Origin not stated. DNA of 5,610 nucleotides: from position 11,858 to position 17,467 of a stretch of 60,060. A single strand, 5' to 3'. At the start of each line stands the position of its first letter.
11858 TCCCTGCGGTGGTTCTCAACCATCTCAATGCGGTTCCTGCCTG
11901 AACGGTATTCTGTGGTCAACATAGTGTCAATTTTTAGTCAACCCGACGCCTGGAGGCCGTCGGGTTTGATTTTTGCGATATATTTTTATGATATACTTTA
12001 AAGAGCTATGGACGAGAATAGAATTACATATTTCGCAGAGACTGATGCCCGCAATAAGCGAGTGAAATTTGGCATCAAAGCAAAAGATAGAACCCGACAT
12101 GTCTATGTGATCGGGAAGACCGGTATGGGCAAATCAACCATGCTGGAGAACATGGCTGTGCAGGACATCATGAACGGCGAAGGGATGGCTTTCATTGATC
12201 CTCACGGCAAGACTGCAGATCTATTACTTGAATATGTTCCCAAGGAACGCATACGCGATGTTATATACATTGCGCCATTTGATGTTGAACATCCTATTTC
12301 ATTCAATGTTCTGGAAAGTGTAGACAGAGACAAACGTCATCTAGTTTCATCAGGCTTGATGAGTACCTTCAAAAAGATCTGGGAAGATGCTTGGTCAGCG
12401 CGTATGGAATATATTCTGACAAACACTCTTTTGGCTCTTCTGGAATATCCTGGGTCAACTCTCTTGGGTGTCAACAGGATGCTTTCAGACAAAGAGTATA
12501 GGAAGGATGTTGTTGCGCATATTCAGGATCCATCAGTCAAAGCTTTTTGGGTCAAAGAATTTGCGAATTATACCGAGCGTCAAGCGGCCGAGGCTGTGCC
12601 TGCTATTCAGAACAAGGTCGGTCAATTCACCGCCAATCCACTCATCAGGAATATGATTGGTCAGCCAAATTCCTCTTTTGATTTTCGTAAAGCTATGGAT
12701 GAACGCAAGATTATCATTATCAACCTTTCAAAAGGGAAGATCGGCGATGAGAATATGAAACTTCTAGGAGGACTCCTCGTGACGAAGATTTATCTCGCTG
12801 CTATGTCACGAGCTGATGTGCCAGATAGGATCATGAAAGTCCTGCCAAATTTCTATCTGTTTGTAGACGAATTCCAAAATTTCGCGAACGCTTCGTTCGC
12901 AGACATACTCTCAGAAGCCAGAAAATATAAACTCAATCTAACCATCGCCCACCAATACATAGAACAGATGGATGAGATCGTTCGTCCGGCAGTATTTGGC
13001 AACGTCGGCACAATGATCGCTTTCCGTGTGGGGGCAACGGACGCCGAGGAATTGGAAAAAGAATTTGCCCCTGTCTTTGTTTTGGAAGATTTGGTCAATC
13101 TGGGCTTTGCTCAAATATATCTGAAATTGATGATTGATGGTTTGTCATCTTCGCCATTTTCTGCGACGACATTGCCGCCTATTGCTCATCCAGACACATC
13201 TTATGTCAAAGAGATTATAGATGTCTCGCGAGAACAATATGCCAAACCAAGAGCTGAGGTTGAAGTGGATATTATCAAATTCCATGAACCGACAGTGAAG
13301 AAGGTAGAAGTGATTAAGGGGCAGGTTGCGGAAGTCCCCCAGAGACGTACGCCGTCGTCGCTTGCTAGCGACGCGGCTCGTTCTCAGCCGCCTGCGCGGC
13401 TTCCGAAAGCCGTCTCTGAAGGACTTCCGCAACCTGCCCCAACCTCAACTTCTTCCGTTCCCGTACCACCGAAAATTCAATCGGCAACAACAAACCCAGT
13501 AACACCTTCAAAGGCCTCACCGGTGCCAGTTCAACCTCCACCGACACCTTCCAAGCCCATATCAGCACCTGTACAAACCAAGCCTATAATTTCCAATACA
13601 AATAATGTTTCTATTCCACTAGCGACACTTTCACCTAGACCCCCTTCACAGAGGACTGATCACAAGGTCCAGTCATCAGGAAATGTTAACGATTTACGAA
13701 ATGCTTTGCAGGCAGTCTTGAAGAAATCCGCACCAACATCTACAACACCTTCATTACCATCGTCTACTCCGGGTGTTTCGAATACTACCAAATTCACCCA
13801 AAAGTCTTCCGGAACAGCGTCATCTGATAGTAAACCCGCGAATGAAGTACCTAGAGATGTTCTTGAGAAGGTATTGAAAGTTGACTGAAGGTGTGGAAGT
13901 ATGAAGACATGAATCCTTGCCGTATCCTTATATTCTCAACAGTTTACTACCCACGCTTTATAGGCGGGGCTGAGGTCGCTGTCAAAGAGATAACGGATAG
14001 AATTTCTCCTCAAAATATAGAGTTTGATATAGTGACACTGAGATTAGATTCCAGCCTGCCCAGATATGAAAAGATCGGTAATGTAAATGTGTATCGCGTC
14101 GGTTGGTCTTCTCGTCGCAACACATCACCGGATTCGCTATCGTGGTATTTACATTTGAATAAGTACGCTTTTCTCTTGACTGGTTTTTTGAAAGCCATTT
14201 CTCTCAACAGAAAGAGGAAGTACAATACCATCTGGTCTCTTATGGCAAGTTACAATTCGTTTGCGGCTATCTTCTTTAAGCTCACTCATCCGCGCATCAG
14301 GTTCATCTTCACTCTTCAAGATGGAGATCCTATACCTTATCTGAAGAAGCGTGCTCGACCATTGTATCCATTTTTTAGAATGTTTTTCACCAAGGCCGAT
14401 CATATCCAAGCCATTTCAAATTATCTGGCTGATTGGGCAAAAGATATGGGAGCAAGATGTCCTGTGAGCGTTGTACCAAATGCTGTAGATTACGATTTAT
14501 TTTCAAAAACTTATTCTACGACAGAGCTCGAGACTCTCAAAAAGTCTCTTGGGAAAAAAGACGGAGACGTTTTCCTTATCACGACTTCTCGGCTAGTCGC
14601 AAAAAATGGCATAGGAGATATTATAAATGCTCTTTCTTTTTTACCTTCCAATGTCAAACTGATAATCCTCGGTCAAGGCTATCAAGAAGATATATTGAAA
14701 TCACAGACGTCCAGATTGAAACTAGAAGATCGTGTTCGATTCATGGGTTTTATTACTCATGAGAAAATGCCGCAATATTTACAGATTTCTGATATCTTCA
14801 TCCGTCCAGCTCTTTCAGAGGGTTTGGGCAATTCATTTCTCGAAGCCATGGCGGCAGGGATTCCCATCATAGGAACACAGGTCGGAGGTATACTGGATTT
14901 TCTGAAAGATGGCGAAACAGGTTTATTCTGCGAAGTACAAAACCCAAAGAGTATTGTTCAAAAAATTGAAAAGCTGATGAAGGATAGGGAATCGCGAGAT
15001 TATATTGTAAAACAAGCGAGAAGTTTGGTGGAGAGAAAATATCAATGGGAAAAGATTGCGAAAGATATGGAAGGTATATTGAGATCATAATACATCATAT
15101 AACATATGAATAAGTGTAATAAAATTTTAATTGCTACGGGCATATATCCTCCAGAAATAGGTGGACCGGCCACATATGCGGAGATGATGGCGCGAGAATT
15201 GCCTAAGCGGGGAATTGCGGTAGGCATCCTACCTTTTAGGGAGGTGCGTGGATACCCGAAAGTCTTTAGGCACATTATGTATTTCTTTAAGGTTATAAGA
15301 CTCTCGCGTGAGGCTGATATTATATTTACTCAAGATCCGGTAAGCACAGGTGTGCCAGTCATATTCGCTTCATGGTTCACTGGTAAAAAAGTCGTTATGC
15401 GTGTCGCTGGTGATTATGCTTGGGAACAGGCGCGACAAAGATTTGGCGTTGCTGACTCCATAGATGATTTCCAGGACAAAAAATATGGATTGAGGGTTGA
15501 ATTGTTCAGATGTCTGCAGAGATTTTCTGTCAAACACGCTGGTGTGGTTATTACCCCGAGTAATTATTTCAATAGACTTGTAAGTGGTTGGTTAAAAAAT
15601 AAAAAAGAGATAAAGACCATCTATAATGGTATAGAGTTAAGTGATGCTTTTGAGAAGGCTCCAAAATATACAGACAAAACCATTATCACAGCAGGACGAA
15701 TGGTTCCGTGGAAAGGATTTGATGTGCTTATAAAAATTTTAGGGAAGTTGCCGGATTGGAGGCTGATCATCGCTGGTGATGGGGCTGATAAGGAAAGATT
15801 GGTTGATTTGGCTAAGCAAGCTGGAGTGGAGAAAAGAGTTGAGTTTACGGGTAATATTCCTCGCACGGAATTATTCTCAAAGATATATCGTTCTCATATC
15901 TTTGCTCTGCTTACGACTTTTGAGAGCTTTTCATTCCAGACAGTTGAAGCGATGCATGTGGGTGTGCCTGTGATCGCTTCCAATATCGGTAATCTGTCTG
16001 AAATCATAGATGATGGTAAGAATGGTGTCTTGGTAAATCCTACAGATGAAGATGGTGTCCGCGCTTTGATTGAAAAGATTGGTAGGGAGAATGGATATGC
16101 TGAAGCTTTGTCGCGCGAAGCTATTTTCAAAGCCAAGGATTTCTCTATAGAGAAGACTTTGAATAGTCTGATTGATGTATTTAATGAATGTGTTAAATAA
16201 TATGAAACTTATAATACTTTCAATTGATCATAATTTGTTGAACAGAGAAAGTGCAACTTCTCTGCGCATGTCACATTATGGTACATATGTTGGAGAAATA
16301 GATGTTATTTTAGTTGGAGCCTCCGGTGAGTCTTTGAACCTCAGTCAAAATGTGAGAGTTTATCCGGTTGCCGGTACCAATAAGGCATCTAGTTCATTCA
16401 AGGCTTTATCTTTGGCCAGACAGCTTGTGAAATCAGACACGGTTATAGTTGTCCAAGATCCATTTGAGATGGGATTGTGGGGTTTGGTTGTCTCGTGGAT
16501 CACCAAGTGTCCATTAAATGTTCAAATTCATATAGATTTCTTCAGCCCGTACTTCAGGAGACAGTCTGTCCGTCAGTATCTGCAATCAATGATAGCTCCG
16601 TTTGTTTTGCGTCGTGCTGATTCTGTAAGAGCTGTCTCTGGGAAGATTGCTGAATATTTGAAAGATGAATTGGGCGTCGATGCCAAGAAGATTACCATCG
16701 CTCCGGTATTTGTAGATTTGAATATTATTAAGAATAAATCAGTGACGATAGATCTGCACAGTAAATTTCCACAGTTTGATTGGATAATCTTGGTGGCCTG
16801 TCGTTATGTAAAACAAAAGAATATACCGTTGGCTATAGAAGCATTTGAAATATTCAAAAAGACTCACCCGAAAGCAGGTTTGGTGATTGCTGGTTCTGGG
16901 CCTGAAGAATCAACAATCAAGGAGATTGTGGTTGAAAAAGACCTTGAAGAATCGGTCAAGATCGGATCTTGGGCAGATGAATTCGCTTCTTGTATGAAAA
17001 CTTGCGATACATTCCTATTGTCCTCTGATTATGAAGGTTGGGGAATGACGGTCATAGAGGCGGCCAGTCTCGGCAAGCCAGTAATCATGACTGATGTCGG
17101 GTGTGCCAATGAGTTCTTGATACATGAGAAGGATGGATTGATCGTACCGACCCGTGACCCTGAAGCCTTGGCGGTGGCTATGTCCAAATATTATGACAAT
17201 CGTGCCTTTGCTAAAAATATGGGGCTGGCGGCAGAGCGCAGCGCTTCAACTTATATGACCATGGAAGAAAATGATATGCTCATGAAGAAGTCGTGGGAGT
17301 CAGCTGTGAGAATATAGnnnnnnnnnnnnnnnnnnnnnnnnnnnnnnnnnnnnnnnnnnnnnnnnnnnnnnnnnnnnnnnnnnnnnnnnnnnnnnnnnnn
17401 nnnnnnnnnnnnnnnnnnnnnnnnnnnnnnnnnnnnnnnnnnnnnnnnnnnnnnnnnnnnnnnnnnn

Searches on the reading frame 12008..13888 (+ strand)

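Call 67: search_protein_families(library=pfam, proteins=[window:12008-13888:+], max_evalue=0.0001)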
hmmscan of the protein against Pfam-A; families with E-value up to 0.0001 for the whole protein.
window:12008-13888:+ (626 aa): 4 families
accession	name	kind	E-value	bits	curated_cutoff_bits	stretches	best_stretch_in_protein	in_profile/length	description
PF02534.20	T4SS-DNA_transf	-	3.1e-08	33.3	20.1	1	21-323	44-346/468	Type IV secretory system Conjugative DNA transfer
PF10412.15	TrwB_AAD_bind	-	4.5e-07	29.5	20.5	1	24-339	10-308/387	Type IV secretion-system coupling protein DNA-binding domain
PF01935.23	DUF87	-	3.9e-06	27.6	23.2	1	17-250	10-209/220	Helicase HerA, central domain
PF12696.13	TraG-D_C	-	1.4e-05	25.5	22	1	282-342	2-67/126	TraM recognition site of TraD and TraG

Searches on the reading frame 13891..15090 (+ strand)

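Call 67: search_protein_families(library=pfam, proteins=[window:13891-15090:+], max_evalue=0.0001)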
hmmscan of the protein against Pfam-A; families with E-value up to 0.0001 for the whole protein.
window:13891-15090:+ (399 aa): 6 families
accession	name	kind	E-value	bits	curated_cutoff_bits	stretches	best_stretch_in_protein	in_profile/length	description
PF00534.26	Glycos_transf_1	-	6.4e-40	136.9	26.4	1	215-378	4-171/172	Glycosyl transferases group 1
PF13692.12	Glyco_trans_1_4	-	4.7e-30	105.1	27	1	229-365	4-142/142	Glycosyl transferases group 1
PF13439.12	Glyco_transf_4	-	1e-13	52.1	28.5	1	24-202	1-169/170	Glycosyltransferase Family 4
PF13524.12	Glyco_trans_1_2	-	8.2e-12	45.7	25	1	254-394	14-143/144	Glycosyl transferase-like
PF13579.12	Glyco_trans_4_4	-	5e-09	37.1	29.7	1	25-197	1-157/158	Glycosyl transferase 4-like domain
PF20706.3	GT4-conflict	-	1.3e-07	31.4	26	1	281-392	262-384/385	Family 4 Glycosyltransferase in conflict systems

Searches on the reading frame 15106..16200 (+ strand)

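Call 67: search_protein_families(library=pfam, proteins=[window:15106-16200:+], max_evalue=0.0001)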
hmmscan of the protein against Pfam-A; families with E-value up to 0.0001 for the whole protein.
window:15106-16200:+ (364 aa): 5 families
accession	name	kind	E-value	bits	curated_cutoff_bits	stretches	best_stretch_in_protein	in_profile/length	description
PF00534.26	Glycos_transf_1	-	1e-34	120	26.4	1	184-339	9-169/172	Glycosyl transferases group 1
PF13692.12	Glyco_trans_1_4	-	7.9e-28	97.9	27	1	191-322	2-136/142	Glycosyl transferases group 1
PF13439.12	Glyco_transf_4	-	2.8e-09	37.7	28.5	1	18-179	1-169/170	Glycosyltransferase Family 4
PF13579.12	Glyco_trans_4_4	-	2e-08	35.2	29.7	1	46-175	49-158/158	Glycosyl transferase 4-like domain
PF20706.3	GT4-conflict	-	8.6e-05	22.1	26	0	166-303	171-322/385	Family 4 Glycosyltransferase in conflict systems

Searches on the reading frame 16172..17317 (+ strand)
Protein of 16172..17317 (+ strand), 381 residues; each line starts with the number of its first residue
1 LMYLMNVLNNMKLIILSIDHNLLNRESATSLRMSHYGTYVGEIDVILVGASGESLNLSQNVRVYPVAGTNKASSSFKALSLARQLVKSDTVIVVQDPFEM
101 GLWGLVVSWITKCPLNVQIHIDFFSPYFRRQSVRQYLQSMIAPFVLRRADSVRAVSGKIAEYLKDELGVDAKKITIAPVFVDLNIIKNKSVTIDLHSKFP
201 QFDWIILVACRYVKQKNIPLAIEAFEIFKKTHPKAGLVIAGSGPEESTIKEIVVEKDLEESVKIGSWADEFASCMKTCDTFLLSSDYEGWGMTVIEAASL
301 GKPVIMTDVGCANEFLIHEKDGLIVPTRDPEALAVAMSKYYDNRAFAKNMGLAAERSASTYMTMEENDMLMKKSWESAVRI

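Call 67: search_protein_families(library=pfam, proteins=[window:16172-17317:+], max_evalue=0.0001)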
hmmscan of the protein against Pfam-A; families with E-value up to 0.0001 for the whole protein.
window:16172-17317:+ (381 aa): 5 families
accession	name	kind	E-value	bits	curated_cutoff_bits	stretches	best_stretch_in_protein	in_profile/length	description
PF00534.26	Glycos_transf_1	-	1.6e-34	119.4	26.4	1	200-355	12-170/172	Glycosyl transferases group 1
PF13692.12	Glyco_trans_1_4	-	5e-27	95.3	27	1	205-343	3-142/142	Glycosyl transferases group 1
PF13439.12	Glyco_transf_4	-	3.9e-11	43.7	28.5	1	51-184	30-169/170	Glycosyltransferase Family 4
PF13579.12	Glyco_trans_4_4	-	2.4e-08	34.9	29.7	1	61-178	42-156/158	Glycosyl transferase 4-like domain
PF20706.3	GT4-conflict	-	1.3e-07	31.4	26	1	145-355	143-356/385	Family 4 Glycosyltransferase in conflict systems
